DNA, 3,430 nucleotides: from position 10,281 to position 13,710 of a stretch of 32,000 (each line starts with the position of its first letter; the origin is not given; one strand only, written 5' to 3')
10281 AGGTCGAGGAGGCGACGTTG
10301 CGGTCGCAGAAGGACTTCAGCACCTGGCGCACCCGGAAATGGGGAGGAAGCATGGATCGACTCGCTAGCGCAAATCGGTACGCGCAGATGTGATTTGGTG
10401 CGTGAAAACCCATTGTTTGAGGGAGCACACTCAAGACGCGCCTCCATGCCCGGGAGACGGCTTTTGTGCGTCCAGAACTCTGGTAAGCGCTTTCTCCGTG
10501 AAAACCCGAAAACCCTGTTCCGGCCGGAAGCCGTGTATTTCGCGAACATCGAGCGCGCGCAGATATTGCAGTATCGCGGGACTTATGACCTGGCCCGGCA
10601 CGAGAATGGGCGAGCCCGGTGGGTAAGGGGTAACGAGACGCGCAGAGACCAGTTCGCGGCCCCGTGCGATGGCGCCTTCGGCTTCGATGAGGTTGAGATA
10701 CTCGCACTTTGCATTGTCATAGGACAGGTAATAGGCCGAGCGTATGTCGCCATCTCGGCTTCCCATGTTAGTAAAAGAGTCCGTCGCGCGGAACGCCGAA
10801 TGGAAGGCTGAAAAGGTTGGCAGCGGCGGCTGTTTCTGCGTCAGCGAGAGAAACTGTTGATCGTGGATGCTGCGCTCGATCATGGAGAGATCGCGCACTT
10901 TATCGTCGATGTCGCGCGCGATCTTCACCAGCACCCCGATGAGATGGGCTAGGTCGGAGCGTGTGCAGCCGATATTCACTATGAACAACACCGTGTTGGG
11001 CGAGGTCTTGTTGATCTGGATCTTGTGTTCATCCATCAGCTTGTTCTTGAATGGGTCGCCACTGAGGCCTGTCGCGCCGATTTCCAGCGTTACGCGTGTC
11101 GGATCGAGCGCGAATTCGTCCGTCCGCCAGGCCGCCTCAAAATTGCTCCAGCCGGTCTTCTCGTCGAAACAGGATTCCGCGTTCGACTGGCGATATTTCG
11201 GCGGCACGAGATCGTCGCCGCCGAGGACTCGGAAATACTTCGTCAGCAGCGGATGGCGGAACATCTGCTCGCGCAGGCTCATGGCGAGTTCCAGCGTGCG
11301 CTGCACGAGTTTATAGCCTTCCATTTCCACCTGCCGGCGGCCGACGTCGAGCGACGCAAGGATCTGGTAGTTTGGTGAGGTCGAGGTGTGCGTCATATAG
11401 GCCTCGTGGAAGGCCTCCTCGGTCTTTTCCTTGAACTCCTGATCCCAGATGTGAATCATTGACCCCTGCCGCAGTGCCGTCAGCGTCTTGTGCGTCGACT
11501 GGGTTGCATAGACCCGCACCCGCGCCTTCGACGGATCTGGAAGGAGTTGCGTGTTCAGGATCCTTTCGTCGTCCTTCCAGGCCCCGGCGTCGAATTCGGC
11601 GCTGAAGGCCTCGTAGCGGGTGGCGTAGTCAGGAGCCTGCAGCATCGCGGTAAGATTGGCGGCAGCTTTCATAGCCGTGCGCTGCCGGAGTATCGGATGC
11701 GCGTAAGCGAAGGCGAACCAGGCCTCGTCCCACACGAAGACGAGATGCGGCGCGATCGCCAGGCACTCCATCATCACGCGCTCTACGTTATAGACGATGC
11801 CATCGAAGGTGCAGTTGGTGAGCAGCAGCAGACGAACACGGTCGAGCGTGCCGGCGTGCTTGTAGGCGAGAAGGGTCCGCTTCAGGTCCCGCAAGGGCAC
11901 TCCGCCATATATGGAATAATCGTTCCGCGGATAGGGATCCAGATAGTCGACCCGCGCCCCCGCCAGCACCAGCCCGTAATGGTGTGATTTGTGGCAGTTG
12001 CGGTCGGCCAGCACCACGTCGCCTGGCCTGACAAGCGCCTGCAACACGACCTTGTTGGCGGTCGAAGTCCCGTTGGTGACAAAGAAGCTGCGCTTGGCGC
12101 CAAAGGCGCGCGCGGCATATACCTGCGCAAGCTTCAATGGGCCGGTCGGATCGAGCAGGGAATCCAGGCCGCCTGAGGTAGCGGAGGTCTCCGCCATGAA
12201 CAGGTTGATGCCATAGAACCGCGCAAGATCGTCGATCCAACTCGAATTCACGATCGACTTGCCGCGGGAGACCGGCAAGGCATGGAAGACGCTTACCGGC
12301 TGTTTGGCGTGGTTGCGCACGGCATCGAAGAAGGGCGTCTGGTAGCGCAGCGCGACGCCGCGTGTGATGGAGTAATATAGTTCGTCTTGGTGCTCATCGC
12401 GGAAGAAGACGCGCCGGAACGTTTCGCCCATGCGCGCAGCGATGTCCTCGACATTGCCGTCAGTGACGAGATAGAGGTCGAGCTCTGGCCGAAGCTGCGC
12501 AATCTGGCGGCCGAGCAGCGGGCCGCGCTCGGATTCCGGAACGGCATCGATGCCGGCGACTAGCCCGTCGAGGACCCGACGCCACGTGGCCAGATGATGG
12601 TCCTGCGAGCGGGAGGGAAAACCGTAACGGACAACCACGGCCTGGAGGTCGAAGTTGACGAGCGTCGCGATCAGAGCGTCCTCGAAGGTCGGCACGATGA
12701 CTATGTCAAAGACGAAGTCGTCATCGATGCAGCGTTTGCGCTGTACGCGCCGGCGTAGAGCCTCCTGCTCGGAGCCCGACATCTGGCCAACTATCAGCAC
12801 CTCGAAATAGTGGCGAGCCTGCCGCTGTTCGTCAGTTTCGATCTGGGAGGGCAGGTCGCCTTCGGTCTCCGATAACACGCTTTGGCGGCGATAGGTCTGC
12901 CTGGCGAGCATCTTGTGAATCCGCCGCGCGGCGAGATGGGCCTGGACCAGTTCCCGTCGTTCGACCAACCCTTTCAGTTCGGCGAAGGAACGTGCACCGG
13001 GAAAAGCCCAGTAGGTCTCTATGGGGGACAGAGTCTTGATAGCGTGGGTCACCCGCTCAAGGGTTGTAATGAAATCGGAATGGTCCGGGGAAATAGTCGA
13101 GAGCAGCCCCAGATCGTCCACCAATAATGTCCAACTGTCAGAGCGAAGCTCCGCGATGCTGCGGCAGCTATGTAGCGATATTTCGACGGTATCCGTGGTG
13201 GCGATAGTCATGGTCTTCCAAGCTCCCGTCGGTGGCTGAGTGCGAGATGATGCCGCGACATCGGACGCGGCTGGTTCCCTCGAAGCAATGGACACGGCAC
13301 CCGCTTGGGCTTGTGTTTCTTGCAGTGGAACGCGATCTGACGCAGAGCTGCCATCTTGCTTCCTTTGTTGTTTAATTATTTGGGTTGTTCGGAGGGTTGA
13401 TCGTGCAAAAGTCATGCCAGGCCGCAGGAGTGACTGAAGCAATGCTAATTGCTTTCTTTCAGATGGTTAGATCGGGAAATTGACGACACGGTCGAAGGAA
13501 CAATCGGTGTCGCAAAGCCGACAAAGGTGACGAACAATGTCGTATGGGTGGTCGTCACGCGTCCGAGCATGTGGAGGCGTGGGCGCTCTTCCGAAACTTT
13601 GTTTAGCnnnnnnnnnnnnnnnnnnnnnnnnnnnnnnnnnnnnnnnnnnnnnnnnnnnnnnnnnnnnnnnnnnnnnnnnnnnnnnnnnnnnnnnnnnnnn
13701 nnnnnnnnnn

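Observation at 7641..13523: Candidate symbiosis-specific biosynthetic operon: nifH promoter, large PLP decarboxylase, small ORF, ATP-grasp ligase, C45 Ntn hydrolase/acyltransferase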

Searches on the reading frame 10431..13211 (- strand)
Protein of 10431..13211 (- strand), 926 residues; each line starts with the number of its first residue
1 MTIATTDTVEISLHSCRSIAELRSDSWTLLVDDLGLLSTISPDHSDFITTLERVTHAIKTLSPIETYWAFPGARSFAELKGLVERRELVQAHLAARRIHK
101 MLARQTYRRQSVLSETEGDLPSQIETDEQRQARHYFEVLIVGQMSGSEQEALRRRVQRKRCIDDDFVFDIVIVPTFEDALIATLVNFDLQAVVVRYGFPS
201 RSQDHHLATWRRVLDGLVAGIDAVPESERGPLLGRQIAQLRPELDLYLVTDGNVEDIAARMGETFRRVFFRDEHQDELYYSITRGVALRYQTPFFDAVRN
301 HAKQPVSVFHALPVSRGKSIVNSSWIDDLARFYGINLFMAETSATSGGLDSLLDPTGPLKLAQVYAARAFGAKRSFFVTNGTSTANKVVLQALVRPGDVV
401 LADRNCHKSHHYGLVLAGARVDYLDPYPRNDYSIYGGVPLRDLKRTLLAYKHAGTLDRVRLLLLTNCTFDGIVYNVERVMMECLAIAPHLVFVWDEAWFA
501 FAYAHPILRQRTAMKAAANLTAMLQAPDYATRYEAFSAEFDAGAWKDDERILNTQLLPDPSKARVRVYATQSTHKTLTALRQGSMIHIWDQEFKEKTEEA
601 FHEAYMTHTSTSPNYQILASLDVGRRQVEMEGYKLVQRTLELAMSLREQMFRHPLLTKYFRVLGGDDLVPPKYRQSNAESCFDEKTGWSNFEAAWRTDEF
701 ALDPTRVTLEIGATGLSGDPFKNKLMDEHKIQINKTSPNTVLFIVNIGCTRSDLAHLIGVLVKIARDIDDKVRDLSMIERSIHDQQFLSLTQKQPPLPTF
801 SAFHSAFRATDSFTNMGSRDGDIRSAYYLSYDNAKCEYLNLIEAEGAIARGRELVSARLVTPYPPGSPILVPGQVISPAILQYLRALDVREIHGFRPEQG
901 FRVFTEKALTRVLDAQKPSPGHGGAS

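Call 3: search_protein_families(library=pfam, proteins=[window:10431-13211:-], max_evalue=0.01)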
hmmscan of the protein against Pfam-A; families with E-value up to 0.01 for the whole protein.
window:10431-13211:- (926 aa): 4 families
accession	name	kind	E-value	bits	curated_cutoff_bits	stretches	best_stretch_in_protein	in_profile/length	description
PF01276.26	OKR_DC_1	-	5.1e-79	266.4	27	2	292-517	1-225/417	Orn/Lys/Arg decarboxylase, major domain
PF03711.20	OKR_DC_1_C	-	9.3e-06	26.4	24.2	1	852-889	72-112/132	Orn/Lys/Arg decarboxylase, C-terminal domain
PF01212.27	Beta_elim_lyase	-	9.4e-05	22.3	27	1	363-479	38-151/288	Beta-eliminating lyase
PF00155.27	Aminotran_1_2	-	0.00029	20.6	19.7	1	347-506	33-196/361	Aminotransferase class I and II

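Call 4: search_protein_families(library=ncbifam, proteins=[window:10431-13211:-], max_evalue=0.01)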
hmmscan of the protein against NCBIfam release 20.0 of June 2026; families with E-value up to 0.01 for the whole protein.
window:10431-13211:- (926 aa): 10 families
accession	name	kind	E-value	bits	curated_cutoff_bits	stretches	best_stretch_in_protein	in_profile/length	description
NF011928.0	PRK15399.1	subfamily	3e-69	234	968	2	292-517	130-352/713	lysine decarboxylase LdcC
NF011929.0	PRK15400.1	subfamily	2.8e-58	197.8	1056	2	330-516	168-351/714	lysine decarboxylase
NF011603.0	PRK15029.1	equivalog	4.2e-52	177.5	1167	2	331-517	180-370/756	arginine decarboxylase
NF010092.0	PRK13578.1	subfamily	1.1e-50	172.7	794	2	243-510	57-332/720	ornithine decarboxylase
TIGR04301.1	ODC_inducible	exception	1.5e-46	159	1310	2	243-510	57-332/719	ornithine decarboxylase SpeF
TIGR04318.1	lacto_ODC_hypo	hypoth_equivalog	1.9e-31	109.2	950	2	329-514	128-318/695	putative ornithine decarboxylase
TIGR03947.1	viomycin_VioD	equivalog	0.00012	21.2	390.9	1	360-514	55-200/359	capreomycidine synthase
TIGR00858.1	bioF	equivalog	0.0025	16.6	426.45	1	379-421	88-129/365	8-amino-7-oxononanoate synthase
NF000586.1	PRK00011.1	subfamily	0.0026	16.6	335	0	567-649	211-289/404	serine hydroxymethyltransferase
NF006604.0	PRK09148.1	equivalog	0.0043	16.1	648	1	376-432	96-152/406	LL-diaminopimelate aminotransferase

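Call 16: search_solved_structures(query=window:10431-13211:-, max_evalue=0.001, show_alignments=1)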
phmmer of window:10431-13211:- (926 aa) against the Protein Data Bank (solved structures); distinct sequences matched with E-value up to 0.001: 19.
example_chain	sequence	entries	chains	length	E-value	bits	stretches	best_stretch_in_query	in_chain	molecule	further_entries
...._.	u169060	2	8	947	6.1e-237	792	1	21-916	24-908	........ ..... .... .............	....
9n0o_A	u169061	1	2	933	6.7e-237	791.9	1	22-916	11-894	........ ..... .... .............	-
6y3x_A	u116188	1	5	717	5.9e-59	203.1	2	331-515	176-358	Lysine decarboxylase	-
6q6i_A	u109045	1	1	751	3.9e-58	200.4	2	291-514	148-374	Biodegradative arginine decarboxylase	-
9e0m_A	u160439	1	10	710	3.4e-56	194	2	296-512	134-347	Lysine decarboxylase, inducible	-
9e0o_A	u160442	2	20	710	3.6e-56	193.9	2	296-512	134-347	Lysine decarboxylase, inducible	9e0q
5fkz_E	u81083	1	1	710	4.2e-56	193.7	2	293-515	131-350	LYSINE DECARBOXYLASE, CONSTITUTIVE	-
5fkx_A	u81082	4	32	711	1.1e-51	179.1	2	330-514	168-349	LYSINE DECARBOXYLASE, INDUCIBLE | Inducible lysine decarboxylase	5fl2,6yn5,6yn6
3n75_A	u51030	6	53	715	1.1e-51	179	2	330-514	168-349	Lysine decarboxylase, inducible | Inducible lysine decarboxylase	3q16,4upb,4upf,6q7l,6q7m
2vyc_A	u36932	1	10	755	1.9e-44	155.1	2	332-516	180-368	BIODEGRADATIVE ARGININE DECARBOXYLASE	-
5xx1_A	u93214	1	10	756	1.6e-42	148.8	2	332-516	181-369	Arginine decarboxylase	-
7p9b_A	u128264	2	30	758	3.1e-40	141.2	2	332-515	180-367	Biodegradative arginine decarboxylase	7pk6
9lkg_C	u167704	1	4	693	3.6e-31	111.2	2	331-508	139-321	Ornithine decarboxylase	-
9ll6_A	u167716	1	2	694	6.1e-30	107.1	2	331-508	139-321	Ornithine decarboxylase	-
9lls_A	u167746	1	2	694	9.8e-30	106.5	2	331-508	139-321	Ornithine decarboxylase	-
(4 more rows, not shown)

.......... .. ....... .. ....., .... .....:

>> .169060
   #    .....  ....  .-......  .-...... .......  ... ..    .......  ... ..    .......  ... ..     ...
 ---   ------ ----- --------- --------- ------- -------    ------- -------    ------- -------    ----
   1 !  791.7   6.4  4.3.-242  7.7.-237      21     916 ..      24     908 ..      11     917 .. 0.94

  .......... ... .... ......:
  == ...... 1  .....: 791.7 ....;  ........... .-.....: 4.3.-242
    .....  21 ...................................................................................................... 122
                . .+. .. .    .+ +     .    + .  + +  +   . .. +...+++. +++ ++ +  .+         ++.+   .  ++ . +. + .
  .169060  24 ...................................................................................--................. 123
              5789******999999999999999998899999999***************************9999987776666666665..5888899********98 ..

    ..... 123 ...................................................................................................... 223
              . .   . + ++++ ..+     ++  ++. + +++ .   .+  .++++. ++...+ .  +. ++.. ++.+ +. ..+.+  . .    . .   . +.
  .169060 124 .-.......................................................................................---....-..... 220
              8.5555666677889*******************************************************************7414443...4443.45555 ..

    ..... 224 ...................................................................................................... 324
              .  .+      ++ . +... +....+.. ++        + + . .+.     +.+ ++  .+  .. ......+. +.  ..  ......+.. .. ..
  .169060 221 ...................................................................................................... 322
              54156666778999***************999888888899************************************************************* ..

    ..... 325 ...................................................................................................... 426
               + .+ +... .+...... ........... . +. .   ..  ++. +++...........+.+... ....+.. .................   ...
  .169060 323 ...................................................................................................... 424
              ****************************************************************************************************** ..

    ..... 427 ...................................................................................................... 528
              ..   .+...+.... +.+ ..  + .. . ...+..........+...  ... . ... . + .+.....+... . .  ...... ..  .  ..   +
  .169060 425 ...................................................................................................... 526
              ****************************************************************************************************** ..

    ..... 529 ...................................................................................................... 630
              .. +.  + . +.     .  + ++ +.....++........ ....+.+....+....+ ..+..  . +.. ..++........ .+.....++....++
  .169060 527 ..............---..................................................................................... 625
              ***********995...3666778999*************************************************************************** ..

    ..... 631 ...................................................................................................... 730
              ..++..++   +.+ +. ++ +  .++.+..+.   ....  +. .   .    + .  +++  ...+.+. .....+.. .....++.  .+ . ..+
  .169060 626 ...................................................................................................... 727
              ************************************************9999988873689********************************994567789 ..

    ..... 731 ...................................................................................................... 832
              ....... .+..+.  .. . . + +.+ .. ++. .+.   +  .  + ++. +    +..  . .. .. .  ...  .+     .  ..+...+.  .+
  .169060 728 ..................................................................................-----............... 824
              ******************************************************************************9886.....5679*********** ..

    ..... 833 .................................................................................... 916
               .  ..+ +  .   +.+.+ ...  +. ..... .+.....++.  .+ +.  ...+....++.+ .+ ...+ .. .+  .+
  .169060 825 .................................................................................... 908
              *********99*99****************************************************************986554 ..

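Call 89: search_dna_similar(query=window:10431-13211:-, collection=plasmids, mode=protein, max_evalue=1e-100, max_rows=60)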
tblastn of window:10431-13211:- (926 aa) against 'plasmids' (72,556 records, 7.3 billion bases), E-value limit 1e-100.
Records with a match: 40; places in all: 41; records where one place covers at least 80% of the query: 38.
Best place of each record, by identity: >=99% 2; 90-95% 1; 60-80% 17; <60% 20.
By first word of the organism name: Rhizobium 18; Ensifer 10; Sinorhizobium 5; Roseateles 1; Cupriavidus 1; Pseudorhodobacter 1; Roseobacter 1; Chondrinema 1; Rhodobacter 1; Phyllobacterium 1.
By predicted mobility (MOB-suite, as given by PLSDB): conjugative 21; non-mobilizable 17; mobilizable 2.
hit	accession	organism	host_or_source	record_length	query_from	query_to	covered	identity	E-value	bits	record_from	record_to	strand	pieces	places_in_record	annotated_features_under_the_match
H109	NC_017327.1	Sinorhizobium meliloti SM11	-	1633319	1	926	100%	100.0%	0e+0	1889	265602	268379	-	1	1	none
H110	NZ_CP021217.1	Sinorhizobium meliloti RU11/001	-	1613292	1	926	100%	100.0%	0e+0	1889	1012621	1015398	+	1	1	none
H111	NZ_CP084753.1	Roseateles sp. XES5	Xenopus laevis,bacterial culture,swab ...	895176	1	916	99%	79.0%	0e+0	1466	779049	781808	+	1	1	aminotransferase class I/II-fold pyridoxal phosphate-dependent enzyme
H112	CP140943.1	Sinorhizobium meliloti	Medicago lupulina,whole organism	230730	1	926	100%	75.3%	0e+0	1380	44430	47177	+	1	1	aminotransferase class I/II-fold pyridoxal phosphate-dependent enzyme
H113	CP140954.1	Sinorhizobium meliloti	Medicago lupulina,whole organism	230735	1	926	100%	75.3%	0e+0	1380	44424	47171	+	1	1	aminotransferase class I/II-fold pyridoxal phosphate-dependent enzyme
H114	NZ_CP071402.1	Rhizobium leguminosarum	lentil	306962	120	926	87%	73.1%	0e+0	1145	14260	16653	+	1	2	aminotransferase class I/II-fold pyridoxal phosphate-dependent enzyme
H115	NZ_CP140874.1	Rhizobium beringeri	Trifolium pratense,whole organism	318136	3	926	100%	62.4%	0e+0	1095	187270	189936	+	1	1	aminotransferase class I/II-fold pyridoxal phosphate-dependent enzyme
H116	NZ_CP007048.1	Rhizobium leguminosarum bv. trifolii WSM1689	root nodule of Trifolium uniflorum ...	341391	7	909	98%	63.8%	0e+0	1104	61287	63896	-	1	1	beta-eliminating lyase-related protein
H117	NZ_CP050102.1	Rhizobium leguminosarum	Trifolium pratense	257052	2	926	100%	61.6%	0e+0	1078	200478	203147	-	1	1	beta-eliminating lyase-related protein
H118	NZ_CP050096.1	Rhizobium leguminosarum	Trifolium pratense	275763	2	926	100%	61.6%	0e+0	1078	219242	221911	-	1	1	beta-eliminating lyase-related protein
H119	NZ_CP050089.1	Rhizobium leguminosarum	Trifolium pratense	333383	2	926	100%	61.5%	0e+0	1077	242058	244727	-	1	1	beta-eliminating lyase-related protein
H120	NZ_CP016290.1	Rhizobium leguminosarum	Vavilovia formosa,cell culture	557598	138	926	85%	71.7%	0e+0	1113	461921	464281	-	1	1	ornithine decarboxylase | hypothetical protein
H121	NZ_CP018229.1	Rhizobium leguminosarum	Vavilovia formosa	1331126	138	926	85%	71.7%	0e+0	1113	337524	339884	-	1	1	record has no annotation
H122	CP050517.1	Rhizobium leguminosarum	Trifolium repens,cell culture,root ...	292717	10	926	99%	61.1%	0e+0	1074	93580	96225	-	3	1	none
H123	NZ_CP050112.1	Rhizobium leguminosarum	Trifolium repens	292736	10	926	99%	61.0%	0e+0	1066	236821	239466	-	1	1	beta-eliminating lyase-related protein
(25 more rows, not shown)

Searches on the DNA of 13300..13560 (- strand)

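Call 86: search_dna_similar(query=window:13300-13560:-, collection=plasmids, mode=near, max_rows=12)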
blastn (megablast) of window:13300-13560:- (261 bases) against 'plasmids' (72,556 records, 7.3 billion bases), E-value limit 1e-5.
Records with a match: 75; places in all: 218; records where one place covers at least 80% of the query: 33.
Best place of each record, by identity: >=99% 1; 95-99% 7; 90-95% 34; 80-90% 4; 60-80% 29.
By first word of the organism name: Sinorhizobium 74; Ensifer 1.
By predicted mobility (MOB-suite, as given by PLSDB): conjugative 71; non-mobilizable 3; mobilizable 1.
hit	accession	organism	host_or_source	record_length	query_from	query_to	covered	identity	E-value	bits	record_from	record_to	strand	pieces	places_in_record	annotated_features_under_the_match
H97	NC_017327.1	Sinorhizobium meliloti SM11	-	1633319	1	261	100%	100.0%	6e-134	483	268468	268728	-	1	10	none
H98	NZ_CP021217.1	Sinorhizobium meliloti RU11/001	-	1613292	1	261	100%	98.5%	6e-134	577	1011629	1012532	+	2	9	none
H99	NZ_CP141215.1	Sinorhizobium meliloti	alfalfa,Isolate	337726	1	233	89%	90.2%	3e-47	294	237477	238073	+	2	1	hypothetical protein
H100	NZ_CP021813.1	Sinorhizobium meliloti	Medicago truncatula,Single Cell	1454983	8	242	90%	79.6%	9e-38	163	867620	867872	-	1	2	none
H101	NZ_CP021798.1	Sinorhizobium meliloti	Medicago sativa,Single Cell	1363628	1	242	93%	76.0%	1e-22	113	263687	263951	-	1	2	none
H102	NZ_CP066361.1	Sinorhizobium meliloti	Medicago lupulina L.,nodules of ...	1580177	1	242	93%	76.0%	1e-22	113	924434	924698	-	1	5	none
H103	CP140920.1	Sinorhizobium meliloti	Medicago lupulina,whole organism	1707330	1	242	93%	76.0%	1e-22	113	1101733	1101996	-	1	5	nifH: nitrogenase iron protein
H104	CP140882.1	Sinorhizobium meliloti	Medicago lupulina,whole organism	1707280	1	242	93%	76.0%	1e-22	113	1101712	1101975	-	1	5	nifH: nitrogenase iron protein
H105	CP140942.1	Sinorhizobium meliloti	Medicago lupulina,whole organism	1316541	1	242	93%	76.0%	1e-22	113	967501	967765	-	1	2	none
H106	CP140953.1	Sinorhizobium meliloti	Medicago lupulina,whole organism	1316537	1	242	93%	76.0%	1e-22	113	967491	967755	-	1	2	nifH: nitrogenase iron protein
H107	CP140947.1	Sinorhizobium meliloti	Medicago lupulina,whole organism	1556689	1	242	93%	76.0%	1e-22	113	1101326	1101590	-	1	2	nifH: nitrogenase iron protein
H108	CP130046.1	Sinorhizobium meliloti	Medicago,Cell culture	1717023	1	242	93%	76.0%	1e-22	113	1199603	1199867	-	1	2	hypothetical protein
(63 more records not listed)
